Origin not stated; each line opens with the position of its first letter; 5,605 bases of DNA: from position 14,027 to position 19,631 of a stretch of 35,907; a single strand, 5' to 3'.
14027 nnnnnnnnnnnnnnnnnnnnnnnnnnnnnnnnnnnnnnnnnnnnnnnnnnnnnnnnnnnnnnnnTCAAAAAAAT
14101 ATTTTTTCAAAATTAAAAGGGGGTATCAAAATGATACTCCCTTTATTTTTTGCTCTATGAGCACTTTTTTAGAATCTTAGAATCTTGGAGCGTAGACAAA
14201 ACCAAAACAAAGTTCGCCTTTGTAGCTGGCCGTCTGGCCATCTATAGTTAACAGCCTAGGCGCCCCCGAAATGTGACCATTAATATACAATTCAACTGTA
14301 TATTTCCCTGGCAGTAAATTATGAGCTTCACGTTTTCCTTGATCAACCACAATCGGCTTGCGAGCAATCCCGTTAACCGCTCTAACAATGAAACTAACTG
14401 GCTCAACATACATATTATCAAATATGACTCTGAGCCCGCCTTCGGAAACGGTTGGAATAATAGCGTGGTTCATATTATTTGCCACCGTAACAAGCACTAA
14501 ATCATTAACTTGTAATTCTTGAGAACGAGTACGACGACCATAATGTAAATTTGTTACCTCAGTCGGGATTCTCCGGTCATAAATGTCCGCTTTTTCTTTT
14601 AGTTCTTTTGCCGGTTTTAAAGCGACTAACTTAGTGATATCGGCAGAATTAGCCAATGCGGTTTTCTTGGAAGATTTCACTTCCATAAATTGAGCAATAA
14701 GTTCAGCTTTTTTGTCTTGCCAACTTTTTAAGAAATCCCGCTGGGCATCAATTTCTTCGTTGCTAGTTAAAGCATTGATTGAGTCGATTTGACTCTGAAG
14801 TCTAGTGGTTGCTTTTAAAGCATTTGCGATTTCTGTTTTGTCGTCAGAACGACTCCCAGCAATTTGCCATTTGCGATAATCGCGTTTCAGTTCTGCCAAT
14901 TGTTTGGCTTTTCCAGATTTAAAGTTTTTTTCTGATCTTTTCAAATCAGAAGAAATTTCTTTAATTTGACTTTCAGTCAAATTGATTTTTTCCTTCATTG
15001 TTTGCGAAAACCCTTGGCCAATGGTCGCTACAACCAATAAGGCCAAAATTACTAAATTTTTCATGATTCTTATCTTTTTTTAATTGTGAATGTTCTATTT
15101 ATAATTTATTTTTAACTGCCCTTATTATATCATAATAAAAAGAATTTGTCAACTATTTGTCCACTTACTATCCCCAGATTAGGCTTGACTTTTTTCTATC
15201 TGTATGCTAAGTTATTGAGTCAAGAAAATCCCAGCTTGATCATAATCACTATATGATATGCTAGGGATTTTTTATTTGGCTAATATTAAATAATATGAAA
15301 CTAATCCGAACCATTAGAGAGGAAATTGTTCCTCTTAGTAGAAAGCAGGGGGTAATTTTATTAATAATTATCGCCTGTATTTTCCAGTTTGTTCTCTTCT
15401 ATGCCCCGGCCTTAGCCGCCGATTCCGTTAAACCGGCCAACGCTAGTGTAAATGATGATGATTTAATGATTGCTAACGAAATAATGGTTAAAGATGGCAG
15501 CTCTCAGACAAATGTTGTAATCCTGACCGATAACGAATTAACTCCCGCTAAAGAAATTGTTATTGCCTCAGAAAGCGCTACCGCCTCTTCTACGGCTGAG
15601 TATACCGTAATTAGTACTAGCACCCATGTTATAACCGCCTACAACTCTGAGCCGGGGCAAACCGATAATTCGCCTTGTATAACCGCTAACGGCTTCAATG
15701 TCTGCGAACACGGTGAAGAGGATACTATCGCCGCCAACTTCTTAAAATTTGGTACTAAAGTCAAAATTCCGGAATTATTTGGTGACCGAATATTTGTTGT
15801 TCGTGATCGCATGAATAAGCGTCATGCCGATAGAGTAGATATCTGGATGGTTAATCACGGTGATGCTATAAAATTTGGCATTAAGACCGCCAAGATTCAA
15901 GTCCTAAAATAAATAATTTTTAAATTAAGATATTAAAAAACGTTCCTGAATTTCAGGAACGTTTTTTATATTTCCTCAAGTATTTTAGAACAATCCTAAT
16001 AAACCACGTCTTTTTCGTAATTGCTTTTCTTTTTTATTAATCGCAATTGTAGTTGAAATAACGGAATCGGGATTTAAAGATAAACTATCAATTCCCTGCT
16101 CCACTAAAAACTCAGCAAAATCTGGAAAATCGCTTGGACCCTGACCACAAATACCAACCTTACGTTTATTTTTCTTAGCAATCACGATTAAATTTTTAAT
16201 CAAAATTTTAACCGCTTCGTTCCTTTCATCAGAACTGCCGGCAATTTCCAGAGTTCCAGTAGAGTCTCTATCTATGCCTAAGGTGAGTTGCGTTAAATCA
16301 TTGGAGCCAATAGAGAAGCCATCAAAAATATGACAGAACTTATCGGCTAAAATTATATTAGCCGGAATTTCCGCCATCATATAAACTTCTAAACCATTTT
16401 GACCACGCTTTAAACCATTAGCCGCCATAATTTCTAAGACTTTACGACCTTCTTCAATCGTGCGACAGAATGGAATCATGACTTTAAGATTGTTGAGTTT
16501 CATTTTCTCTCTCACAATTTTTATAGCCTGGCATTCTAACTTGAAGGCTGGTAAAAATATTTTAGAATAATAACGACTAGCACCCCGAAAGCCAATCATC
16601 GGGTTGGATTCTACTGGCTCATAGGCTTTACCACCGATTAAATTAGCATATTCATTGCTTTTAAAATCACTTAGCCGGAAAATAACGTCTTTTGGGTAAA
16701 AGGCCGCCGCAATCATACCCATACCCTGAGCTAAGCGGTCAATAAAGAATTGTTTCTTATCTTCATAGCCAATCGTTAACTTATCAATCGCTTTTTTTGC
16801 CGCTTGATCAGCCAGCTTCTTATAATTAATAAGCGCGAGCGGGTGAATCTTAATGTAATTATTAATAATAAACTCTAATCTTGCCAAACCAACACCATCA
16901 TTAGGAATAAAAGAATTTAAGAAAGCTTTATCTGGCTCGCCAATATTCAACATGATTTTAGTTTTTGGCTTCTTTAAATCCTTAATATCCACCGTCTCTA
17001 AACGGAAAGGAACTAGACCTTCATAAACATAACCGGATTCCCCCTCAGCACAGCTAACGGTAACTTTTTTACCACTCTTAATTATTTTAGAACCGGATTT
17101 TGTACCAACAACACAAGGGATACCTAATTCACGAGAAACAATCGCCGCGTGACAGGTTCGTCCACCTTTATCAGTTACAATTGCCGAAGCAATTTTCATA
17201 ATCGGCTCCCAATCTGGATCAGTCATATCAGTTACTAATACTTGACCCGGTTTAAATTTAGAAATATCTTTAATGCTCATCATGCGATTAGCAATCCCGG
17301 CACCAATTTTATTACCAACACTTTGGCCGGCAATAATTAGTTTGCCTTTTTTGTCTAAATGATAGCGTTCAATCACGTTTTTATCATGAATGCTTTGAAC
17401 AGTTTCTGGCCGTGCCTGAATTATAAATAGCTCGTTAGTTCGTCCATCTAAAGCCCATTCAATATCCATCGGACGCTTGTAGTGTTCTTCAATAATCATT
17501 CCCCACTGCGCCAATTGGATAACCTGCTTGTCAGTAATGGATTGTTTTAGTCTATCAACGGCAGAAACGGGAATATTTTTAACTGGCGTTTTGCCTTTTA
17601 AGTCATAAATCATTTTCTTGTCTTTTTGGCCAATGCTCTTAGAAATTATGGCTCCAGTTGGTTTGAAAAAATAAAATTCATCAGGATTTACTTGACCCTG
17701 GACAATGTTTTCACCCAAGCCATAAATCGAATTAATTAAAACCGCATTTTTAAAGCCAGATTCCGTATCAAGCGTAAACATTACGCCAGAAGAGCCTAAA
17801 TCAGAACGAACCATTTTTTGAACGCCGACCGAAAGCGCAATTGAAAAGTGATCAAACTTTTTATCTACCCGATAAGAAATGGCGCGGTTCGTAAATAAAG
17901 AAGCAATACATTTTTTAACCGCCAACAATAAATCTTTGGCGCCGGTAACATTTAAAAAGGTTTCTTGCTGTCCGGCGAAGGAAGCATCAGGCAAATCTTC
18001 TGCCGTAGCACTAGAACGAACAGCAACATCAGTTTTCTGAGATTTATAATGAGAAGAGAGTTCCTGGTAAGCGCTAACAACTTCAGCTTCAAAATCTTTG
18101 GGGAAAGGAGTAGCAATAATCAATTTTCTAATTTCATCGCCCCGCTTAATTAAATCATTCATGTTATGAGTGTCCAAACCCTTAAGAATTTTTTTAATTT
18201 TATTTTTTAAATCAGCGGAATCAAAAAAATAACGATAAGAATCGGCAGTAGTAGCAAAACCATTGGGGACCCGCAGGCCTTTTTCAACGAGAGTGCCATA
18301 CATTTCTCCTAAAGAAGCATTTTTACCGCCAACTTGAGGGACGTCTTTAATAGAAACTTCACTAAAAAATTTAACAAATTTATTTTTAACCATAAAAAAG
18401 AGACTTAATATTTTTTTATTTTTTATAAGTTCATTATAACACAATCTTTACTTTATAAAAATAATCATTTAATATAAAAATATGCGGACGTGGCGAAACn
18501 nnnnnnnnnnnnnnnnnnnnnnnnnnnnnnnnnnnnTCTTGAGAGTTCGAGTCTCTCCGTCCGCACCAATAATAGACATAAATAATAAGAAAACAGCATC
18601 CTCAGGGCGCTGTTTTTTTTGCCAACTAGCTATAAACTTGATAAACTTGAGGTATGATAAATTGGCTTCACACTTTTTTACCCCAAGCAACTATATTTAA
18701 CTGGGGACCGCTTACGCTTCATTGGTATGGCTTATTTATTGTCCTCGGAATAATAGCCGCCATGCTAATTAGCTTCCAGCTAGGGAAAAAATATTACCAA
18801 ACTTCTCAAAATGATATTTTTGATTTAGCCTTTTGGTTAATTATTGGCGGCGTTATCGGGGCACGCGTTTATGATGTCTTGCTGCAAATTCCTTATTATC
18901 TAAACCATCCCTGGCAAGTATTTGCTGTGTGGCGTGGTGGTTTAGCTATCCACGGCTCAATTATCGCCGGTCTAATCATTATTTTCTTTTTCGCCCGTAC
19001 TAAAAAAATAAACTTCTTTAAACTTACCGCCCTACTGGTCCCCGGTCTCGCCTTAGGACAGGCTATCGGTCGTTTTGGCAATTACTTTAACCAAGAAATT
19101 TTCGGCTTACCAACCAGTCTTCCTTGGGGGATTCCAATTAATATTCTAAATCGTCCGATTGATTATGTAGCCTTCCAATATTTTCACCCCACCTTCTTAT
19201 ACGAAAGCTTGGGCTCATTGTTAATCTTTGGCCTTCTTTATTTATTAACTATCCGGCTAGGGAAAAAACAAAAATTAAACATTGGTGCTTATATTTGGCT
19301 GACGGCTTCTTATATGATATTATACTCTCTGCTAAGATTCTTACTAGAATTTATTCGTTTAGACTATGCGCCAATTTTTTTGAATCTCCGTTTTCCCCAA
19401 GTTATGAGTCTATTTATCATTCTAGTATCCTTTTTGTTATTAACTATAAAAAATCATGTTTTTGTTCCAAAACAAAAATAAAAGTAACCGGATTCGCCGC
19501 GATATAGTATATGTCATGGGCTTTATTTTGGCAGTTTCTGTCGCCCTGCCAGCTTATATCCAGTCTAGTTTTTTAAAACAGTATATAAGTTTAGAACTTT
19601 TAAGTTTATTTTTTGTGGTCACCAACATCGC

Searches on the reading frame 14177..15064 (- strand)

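Call 7: search_protein_families(library=pfam, proteins=[window:14177-15064:-], max_evalue=0.001)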
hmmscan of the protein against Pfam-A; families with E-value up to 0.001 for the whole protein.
window:14177-15064:- (295 aa): 0 families

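Call 34: search_protein_families(library=pfam, proteins=[window:14177-15064:-], max_evalue=5)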
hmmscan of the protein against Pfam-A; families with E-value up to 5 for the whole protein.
window:14177-15064:- (295 aa): 4 families
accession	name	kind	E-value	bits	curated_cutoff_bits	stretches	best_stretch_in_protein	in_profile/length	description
PF24627.1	PUMA_CC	-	0.18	12.3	30.1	1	21-67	4-49/74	PUMA coiled-coil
PF11068.13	YlqD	-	0.44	11.3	27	1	19-108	21-98/131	YlqD protein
PF11348.13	DUF3150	-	0.67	9.7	24.9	1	31-160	80-211/257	Protein of unknown function (DUF3150)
PF03836.20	RasGAP_C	-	2.4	8.7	26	0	21-72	60-111/137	RasGAP C-terminus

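Call 35: search_protein_families(library=ncbifam, proteins=[window:14177-15064:-], max_evalue=0.1)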
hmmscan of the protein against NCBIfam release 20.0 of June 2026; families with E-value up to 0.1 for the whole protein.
window:14177-15064:- (295 aa): 0 families

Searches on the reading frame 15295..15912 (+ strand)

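Call 7: search_protein_families(library=pfam, proteins=[window:15295-15912:+], max_evalue=0.001)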
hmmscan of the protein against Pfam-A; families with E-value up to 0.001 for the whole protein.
window:15295-15912:+ (205 aa): 0 families

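Call 34: search_protein_families(library=pfam, proteins=[window:15295-15912:+], max_evalue=5)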
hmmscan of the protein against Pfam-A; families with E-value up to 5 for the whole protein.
window:15295-15912:+ (205 aa): 0 families

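Call 35: search_protein_families(library=ncbifam, proteins=[window:15295-15912:+], max_evalue=0.1)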
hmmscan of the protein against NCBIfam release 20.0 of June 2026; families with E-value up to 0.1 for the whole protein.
window:15295-15912:+ (205 aa): 2 families
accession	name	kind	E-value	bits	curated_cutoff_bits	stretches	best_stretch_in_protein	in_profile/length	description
NF040670.1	wall_bind_EntA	exception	7.6e-07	28.8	560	1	83-205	173-291/291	cell wall-binding protein EntA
NF040676.1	wall_bind_EntB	exception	0.0014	17.3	780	1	81-204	363-490/490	cell wall-binding protein EntB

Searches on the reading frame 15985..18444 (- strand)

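Call 7: search_protein_families(library=pfam, proteins=[window:15985-18444:-], max_evalue=0.001)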
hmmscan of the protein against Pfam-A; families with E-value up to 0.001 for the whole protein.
window:15985-18444:- (819 aa): 3 families
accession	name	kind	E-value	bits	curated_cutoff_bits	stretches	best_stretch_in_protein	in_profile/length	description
PF01326.24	PPDK_N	-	1.9e-123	412.4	27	1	36-359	2-322/328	Pyruvate phosphate dikinase, AMP/ATP-binding domain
PF02896.24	PEP-utilizers_C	-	5e-55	187.2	22.8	1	492-804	17-290/293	PEP-utilising enzyme, PEP-binding domain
PF00391.29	PEP-utilizers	-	2.4e-25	88.3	23.1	1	397-468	1-72/72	PEP-utilising enzyme, mobile domain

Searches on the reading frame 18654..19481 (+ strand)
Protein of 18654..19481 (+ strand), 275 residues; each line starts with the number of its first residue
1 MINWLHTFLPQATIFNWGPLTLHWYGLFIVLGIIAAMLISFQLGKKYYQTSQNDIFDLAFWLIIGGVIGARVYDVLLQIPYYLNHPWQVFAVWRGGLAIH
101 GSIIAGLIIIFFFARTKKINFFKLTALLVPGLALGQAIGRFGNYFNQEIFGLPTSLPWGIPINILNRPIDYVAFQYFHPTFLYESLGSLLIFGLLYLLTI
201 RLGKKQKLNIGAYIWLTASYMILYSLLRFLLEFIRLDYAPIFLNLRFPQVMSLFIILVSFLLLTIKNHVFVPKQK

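Call 7: search_protein_families(library=pfam, proteins=[window:18654-19481:+], max_evalue=0.001)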
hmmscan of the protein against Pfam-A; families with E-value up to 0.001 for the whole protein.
window:18654-19481:+ (275 aa): 1 family
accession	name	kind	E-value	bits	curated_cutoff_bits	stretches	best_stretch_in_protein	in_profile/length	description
PF01790.23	LGT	-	5.9e-67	225.9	24.9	1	14-264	3-239/240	Prolipoprotein diacylglyceryl transferase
